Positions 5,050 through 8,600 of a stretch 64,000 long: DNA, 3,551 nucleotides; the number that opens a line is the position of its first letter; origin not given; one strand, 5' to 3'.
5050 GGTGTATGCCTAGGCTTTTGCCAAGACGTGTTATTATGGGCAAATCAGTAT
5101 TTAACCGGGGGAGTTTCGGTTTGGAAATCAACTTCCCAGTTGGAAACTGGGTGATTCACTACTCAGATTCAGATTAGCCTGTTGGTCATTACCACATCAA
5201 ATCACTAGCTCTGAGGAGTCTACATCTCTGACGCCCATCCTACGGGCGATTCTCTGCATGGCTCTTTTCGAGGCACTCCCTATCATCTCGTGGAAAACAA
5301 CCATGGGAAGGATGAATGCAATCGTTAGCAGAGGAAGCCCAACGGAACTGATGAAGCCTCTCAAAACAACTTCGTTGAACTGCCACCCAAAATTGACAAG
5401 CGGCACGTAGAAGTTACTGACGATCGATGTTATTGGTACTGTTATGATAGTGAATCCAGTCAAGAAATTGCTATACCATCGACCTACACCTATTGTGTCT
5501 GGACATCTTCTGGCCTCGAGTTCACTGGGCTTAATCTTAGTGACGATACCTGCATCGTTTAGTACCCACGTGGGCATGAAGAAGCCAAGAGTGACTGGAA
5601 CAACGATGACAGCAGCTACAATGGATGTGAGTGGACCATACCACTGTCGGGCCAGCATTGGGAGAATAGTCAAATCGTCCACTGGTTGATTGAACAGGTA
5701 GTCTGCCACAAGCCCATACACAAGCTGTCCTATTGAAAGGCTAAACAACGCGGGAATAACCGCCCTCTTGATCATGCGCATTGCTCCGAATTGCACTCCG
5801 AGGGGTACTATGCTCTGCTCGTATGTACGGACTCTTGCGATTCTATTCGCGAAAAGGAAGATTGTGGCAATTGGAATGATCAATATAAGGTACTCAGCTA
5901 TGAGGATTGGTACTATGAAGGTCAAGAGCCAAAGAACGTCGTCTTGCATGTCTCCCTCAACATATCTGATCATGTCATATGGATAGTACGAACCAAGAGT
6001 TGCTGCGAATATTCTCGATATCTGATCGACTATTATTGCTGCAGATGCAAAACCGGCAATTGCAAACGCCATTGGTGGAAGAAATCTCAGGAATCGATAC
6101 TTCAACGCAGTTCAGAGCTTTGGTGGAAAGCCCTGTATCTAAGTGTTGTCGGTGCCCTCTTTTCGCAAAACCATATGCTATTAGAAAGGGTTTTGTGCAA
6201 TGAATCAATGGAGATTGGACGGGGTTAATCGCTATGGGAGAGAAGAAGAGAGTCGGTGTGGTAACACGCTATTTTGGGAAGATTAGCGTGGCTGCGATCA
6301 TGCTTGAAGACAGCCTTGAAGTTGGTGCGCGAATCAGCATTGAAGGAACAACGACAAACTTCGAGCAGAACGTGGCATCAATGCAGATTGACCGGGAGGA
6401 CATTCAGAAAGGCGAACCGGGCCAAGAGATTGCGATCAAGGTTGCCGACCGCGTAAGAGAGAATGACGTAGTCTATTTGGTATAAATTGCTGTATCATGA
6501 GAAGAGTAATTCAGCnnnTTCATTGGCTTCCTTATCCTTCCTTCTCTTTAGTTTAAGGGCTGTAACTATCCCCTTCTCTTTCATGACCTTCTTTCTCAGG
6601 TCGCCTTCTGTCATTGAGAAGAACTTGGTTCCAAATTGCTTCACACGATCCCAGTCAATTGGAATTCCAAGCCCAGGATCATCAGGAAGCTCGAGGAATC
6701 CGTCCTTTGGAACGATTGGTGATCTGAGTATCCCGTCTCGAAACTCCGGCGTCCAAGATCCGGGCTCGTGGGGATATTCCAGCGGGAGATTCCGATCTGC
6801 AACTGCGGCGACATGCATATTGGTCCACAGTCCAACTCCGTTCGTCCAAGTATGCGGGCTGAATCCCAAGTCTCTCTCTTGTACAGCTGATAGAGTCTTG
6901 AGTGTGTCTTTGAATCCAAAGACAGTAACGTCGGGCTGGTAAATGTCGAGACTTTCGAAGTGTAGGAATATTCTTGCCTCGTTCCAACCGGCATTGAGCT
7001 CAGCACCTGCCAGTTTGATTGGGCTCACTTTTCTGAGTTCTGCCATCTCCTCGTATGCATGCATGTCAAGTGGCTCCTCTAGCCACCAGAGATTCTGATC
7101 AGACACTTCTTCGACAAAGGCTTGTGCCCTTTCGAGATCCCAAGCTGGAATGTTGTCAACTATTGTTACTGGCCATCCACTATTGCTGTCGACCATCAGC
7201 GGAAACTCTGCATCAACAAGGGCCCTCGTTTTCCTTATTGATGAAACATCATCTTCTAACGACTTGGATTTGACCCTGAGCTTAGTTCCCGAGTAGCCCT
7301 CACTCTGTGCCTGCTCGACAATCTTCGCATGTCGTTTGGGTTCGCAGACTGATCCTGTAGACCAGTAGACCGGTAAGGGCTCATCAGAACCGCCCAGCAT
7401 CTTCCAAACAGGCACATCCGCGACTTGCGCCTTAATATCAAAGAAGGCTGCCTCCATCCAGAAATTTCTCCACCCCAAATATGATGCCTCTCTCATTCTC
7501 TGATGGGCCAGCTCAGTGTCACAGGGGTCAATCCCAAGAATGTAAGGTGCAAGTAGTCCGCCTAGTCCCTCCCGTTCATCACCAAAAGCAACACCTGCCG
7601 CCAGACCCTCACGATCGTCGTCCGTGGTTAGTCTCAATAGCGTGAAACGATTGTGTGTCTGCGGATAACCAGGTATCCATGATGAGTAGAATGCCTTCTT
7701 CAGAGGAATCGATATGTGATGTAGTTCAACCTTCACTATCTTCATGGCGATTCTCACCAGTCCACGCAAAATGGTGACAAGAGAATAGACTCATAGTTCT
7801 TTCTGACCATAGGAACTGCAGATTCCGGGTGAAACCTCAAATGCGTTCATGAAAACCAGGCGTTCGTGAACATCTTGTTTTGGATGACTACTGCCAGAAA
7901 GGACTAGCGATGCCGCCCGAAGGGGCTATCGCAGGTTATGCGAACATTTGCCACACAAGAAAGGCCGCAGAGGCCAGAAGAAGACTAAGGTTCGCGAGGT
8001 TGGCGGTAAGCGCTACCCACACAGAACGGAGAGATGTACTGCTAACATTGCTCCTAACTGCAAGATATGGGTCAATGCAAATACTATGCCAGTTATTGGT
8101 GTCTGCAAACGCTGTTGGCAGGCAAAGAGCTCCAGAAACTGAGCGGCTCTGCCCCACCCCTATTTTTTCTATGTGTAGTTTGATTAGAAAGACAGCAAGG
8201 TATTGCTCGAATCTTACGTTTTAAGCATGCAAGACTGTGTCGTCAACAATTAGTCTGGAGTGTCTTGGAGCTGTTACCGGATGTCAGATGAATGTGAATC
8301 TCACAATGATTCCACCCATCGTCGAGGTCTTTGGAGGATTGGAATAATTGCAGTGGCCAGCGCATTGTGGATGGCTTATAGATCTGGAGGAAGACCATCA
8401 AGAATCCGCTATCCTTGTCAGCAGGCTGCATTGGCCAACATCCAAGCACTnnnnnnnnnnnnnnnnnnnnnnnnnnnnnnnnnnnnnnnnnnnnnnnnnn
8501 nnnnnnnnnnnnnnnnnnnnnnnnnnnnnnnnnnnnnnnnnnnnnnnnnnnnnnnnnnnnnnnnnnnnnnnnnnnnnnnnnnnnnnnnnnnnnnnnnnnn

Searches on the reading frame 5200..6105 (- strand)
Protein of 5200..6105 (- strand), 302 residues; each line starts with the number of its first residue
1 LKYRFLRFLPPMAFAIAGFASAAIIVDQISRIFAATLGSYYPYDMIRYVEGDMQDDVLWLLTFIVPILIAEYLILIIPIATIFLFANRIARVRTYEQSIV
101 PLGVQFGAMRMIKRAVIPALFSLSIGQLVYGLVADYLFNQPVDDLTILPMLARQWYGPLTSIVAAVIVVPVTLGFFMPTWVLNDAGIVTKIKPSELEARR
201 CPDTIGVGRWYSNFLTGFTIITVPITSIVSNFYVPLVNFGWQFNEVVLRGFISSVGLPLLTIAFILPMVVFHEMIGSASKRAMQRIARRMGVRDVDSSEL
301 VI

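Call 7: search_protein_families(library=pfam, proteins=[window:5200-6105:-], max_evalue=1)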
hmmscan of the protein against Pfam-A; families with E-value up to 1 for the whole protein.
window:5200-6105:- (302 aa): 2 families
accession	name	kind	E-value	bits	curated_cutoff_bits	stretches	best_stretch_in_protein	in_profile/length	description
PF14126.11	DUF4293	-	0.62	10.7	27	1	58-105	50-97/153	Domain of unknown function (DUF4293)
PF14018.11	DUF4234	-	0.89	10.2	25.3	1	161-233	2-63/70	Domain of unknown function (DUF4234)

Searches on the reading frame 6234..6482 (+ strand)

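Call 7: search_protein_families(library=pfam, proteins=[window:6234-6482:+], max_evalue=1)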
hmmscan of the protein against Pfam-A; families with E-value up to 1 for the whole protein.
window:6234-6482:+ (83 aa): 1 family
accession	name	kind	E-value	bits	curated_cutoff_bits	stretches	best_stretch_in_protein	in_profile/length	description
PF16325.11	Peptidase_U32_C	-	0.026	15.1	28.2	1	7-79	6-81/83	Peptidase family U32 C-terminal domain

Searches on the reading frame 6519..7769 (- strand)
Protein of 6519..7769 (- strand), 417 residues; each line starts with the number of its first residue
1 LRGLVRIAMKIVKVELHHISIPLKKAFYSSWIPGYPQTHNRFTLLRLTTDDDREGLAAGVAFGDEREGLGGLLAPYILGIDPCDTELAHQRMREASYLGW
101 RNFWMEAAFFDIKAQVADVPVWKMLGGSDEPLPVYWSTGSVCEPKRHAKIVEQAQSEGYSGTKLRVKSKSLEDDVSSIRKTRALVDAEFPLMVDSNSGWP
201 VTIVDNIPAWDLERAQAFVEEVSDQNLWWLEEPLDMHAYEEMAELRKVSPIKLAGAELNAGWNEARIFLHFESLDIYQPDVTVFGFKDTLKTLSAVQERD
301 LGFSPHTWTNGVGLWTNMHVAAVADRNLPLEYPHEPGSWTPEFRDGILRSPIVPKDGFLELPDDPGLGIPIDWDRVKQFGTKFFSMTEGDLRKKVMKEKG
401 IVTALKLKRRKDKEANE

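Call 7: search_protein_families(library=pfam, proteins=[window:6519-7769:-], max_evalue=1)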
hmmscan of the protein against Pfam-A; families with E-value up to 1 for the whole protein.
window:6519-7769:- (417 aa): 2 families
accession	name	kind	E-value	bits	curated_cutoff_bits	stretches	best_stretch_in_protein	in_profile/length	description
PF13378.12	MR_MLE_C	-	1.3e-42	146.4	29.4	1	151-374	3-218/219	Enolase C-terminal domain-like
PF02746.21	MR_MLE_N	-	0.00032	21.3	22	1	39-126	25-117/117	Mandelate racemase / muconate lactonizing enzyme, N-terminal domain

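Call 78: list_cluster_members(proteins=[window:6519-7745:-, window:6519-7769:-, window:10009-10344:-, window:10009-10353:-, window:6234-6482:+, window:8281-9957:+, window:8260-9957:+, window:7948-8139:+])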
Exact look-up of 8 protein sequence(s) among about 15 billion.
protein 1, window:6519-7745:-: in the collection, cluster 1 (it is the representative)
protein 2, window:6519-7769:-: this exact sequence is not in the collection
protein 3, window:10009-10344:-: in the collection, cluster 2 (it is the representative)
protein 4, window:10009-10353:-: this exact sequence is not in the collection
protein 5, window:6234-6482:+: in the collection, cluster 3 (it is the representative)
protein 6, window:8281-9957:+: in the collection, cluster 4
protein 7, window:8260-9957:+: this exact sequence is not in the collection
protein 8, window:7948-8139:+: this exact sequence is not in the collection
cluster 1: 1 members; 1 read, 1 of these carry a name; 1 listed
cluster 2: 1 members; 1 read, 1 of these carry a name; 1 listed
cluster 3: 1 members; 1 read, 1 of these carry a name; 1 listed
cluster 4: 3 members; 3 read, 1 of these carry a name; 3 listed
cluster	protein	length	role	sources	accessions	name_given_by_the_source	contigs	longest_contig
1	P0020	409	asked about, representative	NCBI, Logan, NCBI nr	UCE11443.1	MAG: mandelate racemase/muconate lactonizing enzyme family protein [Candidatus ...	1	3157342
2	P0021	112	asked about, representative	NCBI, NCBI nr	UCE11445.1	MAG: nitrous oxide-stimulated promoter family protein [Candidatus Thorarchaeota archaeon]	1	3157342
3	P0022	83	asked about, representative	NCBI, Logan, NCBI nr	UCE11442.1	MAG: translation elongation factor-like protein [Candidatus Thorarchaeota archaeon]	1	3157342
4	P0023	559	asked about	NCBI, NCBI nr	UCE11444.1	MAG: DUF362 domain-containing protein [Candidatus Thorarchaeota archaeon]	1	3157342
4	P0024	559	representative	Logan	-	-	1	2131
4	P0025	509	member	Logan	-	-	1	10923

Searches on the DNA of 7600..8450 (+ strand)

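Call 4: search_rna_families(source=window, start=7600, end=8450, threshold=evalue, max_evalue=10, show_alignments=5)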
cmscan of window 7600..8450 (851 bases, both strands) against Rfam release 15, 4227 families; matches with E-value up to 10: 1.
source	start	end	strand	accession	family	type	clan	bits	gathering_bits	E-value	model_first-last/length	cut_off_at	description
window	7927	8008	+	RF00301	snoZ256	Gene; snRNA; snoRNA; CD-box;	-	16.6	50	1.8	1-94/94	no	Small nucleolar RNA Z256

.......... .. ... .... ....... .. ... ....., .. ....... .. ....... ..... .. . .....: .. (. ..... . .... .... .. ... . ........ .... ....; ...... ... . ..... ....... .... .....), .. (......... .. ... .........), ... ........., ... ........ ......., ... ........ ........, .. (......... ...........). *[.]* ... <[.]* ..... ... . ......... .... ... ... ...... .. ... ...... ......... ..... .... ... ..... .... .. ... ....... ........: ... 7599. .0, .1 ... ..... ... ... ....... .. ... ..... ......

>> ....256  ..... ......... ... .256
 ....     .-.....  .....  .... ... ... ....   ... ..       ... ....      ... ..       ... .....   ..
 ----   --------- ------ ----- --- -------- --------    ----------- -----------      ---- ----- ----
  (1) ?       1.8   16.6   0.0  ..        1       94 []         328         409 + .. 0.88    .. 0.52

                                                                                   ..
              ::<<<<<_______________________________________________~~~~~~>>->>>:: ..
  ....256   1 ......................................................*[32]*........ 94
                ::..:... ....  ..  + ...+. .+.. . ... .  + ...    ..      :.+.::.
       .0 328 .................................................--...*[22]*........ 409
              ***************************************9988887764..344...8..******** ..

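Call 55: build_rna_model(alignment_id=A7, structure=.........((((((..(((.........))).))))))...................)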
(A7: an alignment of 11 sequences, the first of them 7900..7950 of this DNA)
Model R1 built from alignment A7 (11 sequences, 58 columns); structure: as given.
model positions 51; base pairs 9; branch points 0; effective number of sequences 11; information 0.896 bits per position. Calibrated on 0.2 Mb of random sequence (short: E-values are rough).
structure used (alignment columns):
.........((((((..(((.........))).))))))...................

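Call 56: search_with_rna_model(model_id=R1, sources=[window, L001, L003, L004, L005, L006, L007, L008, L009, L010, L011, L013, L014, L016, L017, L018, L019, L020], max_evalue=10, show_alignments=0)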
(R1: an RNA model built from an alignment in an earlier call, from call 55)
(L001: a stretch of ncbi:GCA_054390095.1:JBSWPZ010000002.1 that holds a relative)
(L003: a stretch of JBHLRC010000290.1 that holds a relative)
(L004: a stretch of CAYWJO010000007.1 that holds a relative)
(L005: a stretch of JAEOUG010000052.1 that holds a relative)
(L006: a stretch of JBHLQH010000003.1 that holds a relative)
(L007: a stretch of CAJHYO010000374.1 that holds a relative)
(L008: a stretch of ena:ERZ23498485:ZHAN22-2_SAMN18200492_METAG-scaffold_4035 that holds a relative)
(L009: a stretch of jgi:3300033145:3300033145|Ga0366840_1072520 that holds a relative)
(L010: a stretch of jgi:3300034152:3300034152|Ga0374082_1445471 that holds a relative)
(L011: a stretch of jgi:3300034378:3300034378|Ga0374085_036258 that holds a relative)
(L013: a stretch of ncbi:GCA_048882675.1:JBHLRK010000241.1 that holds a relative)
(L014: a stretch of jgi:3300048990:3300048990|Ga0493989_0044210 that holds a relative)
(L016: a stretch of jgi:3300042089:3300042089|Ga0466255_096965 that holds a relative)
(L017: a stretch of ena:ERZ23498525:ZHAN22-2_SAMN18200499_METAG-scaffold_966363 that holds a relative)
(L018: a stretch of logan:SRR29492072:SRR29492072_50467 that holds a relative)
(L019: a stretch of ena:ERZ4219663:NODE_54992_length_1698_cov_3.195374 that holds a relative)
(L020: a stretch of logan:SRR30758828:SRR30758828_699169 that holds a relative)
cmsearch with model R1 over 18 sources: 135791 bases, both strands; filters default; matches with E-value up to 10: 13.
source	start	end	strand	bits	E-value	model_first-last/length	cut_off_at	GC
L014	339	390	+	57.1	1.8e-17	1-51/51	no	0.52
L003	2190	2241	+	55.6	7.1e-17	1-51/51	no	0.52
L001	5953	6003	+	52.8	8.1e-16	1-51/51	no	0.37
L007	456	506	+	51.4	2.7e-15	1-51/51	no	0.39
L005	2954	3003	+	50.8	4.7e-15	1-51/51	no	0.56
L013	2133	2181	+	50.1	8.6e-15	1-51/51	no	0.43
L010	2985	3035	+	48.8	2.5e-14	1-51/51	no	0.53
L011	3974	4024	+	48.8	2.5e-14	1-51/51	no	0.53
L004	2949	3003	+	48.1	4.7e-14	1-51/51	no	0.38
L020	296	348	+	47.6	7.3e-14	1-51/51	no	0.62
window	7900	7950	+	45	7.1e-13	1-51/51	no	0.57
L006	2952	3003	+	40.9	2.6e-11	1-51/51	no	0.58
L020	300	329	-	11.4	3.6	8-35/51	no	0.73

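Call 81: search_rna_families(sources=[L003, L014, L020, L017, L018, L019, L013], threshold=evalue, max_evalue=1)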
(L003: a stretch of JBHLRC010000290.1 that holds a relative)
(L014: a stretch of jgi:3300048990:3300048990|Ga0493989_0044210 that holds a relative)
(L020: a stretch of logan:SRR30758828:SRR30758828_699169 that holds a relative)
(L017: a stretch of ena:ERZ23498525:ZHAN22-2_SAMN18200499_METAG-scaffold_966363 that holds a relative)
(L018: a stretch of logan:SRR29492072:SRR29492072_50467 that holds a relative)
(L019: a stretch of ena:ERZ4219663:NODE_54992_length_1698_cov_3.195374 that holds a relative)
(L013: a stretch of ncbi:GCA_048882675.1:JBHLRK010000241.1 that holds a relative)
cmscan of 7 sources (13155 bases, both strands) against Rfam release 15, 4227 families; matches with E-value up to 1: 1.
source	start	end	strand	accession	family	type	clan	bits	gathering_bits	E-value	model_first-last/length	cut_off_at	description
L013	3635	3680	-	RF00249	mir-46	Gene; miRNA;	-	24.7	44.7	0.3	1-85/85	no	mir-46/mir-47/mir-281 microRNA precursor family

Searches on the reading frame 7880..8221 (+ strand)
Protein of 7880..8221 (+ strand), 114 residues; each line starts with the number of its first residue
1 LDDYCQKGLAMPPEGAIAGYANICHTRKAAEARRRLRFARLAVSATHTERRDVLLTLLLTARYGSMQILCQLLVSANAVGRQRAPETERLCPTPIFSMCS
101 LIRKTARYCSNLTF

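Call 7: search_protein_families(library=pfam, proteins=[window:7880-8221:+], max_evalue=1)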
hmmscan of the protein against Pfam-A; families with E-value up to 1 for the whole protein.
window:7880-8221:+ (114 aa): 2 families
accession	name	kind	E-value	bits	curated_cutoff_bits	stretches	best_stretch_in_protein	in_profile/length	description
PF22580.2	KYNU_C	-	0.068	13.6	27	1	64-99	45-80/90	Kynureninase C-terminal domain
PF15478.11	LKAAEAR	-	0.29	11.8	27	1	28-55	77-104/137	Family of unknown function with LKAAEAR motif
